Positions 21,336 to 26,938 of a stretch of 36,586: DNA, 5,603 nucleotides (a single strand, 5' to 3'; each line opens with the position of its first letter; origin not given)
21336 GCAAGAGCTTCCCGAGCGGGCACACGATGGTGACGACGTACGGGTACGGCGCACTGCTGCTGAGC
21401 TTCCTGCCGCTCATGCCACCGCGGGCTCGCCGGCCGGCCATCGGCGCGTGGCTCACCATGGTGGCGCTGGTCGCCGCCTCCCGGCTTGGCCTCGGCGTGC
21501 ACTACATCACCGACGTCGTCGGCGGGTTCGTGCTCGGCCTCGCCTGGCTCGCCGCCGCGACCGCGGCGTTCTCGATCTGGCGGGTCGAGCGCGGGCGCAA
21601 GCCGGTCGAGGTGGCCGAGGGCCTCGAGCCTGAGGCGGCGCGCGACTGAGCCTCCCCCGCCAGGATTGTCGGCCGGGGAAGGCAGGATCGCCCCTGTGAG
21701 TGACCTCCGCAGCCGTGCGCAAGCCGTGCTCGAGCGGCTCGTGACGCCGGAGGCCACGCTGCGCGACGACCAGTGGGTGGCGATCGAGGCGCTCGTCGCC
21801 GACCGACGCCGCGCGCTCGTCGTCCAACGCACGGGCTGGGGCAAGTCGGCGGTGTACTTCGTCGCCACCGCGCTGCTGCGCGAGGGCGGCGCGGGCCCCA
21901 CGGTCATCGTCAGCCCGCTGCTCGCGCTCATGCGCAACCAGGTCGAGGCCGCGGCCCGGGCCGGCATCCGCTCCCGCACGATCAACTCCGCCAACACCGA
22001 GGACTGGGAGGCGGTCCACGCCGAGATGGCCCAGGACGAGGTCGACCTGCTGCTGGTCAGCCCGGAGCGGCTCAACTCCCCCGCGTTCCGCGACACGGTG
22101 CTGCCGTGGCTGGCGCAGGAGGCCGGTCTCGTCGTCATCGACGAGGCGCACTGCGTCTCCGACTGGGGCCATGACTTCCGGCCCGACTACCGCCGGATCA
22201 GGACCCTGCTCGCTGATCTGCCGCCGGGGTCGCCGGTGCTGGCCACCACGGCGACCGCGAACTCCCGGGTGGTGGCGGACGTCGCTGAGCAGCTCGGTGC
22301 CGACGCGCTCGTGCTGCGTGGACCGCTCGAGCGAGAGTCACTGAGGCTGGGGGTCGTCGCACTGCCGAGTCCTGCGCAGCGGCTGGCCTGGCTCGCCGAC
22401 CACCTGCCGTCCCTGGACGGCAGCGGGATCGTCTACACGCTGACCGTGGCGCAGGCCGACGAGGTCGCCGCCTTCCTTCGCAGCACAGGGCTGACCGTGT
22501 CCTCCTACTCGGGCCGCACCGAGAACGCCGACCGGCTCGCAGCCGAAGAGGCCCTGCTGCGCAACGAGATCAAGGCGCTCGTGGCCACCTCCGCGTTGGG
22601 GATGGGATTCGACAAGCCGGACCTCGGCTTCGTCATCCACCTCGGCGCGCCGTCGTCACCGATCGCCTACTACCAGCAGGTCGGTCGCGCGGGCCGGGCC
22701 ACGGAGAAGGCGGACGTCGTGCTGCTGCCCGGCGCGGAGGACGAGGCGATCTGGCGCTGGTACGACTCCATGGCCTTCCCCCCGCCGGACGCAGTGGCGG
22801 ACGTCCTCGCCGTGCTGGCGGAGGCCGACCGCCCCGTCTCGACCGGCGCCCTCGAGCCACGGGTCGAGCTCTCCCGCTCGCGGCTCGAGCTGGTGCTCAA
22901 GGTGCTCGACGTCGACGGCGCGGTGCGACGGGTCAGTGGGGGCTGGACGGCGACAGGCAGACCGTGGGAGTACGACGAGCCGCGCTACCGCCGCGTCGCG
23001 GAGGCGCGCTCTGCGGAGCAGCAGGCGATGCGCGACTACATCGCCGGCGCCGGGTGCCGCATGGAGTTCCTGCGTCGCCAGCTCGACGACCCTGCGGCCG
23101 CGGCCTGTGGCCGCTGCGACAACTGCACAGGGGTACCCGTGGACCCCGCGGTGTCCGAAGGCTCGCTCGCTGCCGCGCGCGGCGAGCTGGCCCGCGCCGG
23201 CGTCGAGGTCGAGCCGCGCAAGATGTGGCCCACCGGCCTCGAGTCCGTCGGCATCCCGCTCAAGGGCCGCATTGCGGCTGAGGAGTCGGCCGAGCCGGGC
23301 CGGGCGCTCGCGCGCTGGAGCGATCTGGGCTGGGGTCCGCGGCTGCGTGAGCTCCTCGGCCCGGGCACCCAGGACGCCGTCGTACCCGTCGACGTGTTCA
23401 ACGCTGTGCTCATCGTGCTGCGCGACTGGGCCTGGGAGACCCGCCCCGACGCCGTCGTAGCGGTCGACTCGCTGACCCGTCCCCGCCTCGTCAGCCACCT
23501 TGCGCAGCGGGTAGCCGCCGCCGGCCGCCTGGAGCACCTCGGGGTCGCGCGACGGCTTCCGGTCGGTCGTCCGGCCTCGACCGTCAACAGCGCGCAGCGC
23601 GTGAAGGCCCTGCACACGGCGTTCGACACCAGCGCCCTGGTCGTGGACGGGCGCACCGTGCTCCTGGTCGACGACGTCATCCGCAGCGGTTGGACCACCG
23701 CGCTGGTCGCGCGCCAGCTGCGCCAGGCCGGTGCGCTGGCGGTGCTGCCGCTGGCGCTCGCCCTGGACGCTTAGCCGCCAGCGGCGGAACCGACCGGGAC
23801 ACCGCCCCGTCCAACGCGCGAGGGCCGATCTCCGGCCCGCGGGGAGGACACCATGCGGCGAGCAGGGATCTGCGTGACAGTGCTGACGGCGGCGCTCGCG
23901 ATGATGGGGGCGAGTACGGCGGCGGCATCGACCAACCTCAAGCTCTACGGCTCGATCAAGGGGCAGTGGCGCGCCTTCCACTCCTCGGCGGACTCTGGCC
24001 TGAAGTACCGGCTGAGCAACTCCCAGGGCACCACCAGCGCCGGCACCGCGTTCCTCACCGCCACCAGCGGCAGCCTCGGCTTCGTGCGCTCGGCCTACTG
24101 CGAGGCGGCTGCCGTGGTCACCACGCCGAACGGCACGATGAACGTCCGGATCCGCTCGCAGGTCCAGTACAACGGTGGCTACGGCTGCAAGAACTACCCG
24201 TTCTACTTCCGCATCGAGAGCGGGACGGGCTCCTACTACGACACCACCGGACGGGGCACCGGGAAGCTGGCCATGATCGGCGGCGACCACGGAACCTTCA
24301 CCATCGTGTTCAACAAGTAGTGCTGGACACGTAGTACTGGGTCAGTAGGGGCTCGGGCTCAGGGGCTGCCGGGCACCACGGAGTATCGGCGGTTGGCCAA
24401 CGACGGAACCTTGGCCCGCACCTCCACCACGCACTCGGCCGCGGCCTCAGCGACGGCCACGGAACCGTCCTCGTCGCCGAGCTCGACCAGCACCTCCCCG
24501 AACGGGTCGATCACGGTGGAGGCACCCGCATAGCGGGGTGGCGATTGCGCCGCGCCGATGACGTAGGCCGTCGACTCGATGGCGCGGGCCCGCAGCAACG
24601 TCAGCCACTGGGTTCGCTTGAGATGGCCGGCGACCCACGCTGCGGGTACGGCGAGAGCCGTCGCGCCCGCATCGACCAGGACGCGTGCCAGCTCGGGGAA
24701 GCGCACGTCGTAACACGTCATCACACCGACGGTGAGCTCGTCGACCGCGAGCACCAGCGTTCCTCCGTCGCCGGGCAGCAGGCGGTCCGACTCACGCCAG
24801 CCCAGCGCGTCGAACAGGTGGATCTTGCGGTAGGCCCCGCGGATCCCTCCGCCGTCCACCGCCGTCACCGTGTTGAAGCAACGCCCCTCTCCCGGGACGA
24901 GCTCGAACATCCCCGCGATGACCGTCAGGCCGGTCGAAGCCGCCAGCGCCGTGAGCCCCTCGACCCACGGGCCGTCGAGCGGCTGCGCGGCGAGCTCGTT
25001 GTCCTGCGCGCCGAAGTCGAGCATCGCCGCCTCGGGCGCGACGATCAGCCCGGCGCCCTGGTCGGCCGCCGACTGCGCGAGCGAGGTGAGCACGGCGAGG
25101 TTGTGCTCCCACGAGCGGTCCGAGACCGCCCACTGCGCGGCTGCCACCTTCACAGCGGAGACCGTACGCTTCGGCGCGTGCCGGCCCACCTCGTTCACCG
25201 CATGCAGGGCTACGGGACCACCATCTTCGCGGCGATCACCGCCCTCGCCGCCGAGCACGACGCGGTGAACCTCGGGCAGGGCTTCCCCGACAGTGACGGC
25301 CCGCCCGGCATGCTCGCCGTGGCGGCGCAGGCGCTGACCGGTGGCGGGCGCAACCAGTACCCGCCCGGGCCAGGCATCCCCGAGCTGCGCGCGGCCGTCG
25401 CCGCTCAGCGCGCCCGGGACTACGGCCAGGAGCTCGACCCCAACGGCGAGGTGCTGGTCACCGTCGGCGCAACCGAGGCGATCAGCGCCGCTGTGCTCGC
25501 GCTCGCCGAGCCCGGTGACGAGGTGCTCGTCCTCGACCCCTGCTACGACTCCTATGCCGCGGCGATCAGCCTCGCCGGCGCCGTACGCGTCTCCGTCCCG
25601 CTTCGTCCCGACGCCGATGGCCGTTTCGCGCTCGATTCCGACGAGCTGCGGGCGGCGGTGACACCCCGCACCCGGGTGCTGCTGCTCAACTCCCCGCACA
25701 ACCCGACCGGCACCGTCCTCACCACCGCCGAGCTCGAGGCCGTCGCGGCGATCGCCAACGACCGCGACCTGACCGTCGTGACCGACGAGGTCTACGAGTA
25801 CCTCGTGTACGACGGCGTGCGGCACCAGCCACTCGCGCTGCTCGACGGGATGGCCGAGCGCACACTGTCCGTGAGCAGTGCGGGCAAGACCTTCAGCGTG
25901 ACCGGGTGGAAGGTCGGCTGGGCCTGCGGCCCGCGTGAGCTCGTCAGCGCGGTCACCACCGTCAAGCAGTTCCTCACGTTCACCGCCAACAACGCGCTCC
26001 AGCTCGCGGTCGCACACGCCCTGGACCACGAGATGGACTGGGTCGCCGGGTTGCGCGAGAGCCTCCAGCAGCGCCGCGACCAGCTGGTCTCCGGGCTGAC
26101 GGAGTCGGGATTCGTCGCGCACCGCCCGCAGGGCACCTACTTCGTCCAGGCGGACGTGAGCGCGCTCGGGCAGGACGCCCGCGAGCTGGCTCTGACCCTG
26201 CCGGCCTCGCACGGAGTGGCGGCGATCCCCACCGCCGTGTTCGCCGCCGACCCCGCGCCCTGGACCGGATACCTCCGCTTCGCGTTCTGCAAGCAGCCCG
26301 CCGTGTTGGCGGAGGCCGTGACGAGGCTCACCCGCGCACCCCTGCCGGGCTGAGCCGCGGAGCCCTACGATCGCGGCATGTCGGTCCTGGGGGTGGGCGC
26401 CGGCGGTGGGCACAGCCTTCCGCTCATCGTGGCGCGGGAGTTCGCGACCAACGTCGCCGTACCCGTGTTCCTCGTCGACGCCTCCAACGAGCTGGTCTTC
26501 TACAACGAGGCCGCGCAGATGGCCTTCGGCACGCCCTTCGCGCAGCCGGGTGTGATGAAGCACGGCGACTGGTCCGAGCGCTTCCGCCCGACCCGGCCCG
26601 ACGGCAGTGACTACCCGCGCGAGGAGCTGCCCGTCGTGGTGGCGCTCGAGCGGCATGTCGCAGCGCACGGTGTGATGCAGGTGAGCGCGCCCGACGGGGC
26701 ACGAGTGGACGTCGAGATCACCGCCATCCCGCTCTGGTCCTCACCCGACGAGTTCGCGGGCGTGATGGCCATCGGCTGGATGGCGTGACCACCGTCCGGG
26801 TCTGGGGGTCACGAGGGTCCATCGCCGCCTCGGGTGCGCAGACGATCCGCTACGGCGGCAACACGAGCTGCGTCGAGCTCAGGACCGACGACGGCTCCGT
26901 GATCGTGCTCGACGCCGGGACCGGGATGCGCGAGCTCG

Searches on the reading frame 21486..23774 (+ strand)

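Call 28: search_protein_families(library=pfam, proteins=[window:21486-23774:+], max_evalue=0.00001)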
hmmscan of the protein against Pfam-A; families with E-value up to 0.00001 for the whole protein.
window:21486-23774:+ (762 aa): 3 families
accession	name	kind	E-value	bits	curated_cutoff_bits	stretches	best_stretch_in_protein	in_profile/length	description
PF00270.35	DEAD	-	2.2e-22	80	26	1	94-265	2-166/167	DEAD/DEAH box helicase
PF00271.37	Helicase_C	-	1.9e-16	60.7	23.5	1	309-405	13-109/110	Helicase conserved C-terminal domain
PF04851.21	ResIII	-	6.1e-09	36.4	22.5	1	91-239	3-147/164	Type III restriction enzyme, res subunit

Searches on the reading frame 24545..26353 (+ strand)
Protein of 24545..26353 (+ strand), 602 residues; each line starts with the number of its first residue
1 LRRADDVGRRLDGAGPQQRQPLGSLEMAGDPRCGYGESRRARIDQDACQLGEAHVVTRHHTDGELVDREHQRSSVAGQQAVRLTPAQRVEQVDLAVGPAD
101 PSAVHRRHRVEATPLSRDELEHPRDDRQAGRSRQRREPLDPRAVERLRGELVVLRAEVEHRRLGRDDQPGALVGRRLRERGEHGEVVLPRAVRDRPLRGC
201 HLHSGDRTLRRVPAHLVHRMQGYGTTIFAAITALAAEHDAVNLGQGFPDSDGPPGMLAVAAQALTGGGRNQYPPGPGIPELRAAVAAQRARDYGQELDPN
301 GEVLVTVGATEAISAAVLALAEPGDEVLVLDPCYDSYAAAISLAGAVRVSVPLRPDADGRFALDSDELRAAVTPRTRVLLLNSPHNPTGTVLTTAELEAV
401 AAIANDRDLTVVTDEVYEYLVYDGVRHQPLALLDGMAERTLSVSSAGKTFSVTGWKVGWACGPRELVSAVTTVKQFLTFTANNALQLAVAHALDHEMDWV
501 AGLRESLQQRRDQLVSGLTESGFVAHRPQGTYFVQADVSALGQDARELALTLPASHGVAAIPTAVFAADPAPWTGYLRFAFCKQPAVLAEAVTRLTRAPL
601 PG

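Call 28: search_protein_families(library=pfam, proteins=[window:24545-26353:+], max_evalue=0.00001)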
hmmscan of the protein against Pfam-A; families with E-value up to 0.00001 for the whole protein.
window:24545-26353:+ (602 aa): 5 families
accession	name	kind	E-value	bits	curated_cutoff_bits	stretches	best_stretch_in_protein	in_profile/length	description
PF00155.27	Aminotran_1_2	-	7.5e-67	226.5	19.7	1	239-595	2-361/361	Aminotransferase class I and II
PF00266.25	Aminotran_5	-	3e-07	30.2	21.5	1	300-416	61-177/371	Aminotransferase class-V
PF01053.26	Cys_Met_Meta_PP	-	4.8e-07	29.1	27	1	304-417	71-176/381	Cys/Met metabolism PLP-dependent enzyme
PF01041.23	DegT_DnrJ_EryC1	-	1e-06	28.7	19.8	1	303-414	42-145/360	DegT/DnrJ/EryC1/StrS aminotransferase family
PF01212.27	Beta_elim_lyase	-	3.6e-06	27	27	0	303-414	50-168/288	Beta-eliminating lyase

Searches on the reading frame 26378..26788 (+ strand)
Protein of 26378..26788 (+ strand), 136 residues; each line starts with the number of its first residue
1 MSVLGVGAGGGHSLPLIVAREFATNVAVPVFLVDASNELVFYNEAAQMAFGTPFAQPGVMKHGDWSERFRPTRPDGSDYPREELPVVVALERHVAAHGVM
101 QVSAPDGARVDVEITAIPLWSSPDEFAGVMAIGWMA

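Call 28: search_protein_families(library=pfam, proteins=[window:26378-26788:+], max_evalue=0.00001)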
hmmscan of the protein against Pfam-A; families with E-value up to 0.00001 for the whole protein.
window:26378-26788:+ (136 aa): 0 families

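Call 74: search_protein_families(library=ncbifam, proteins=[window:26378-26788:+], max_evalue=0.01)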
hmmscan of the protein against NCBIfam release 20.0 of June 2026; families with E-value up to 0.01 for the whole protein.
window:26378-26788:+ (136 aa): 1 family
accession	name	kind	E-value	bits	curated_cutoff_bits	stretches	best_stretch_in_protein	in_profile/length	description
NF053781.1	cdiGMPphdstlr2612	equivalog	0.0058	14.3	1600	1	27-129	25-124/1268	Tlr1612 family c-di-GMP phosphodiesterase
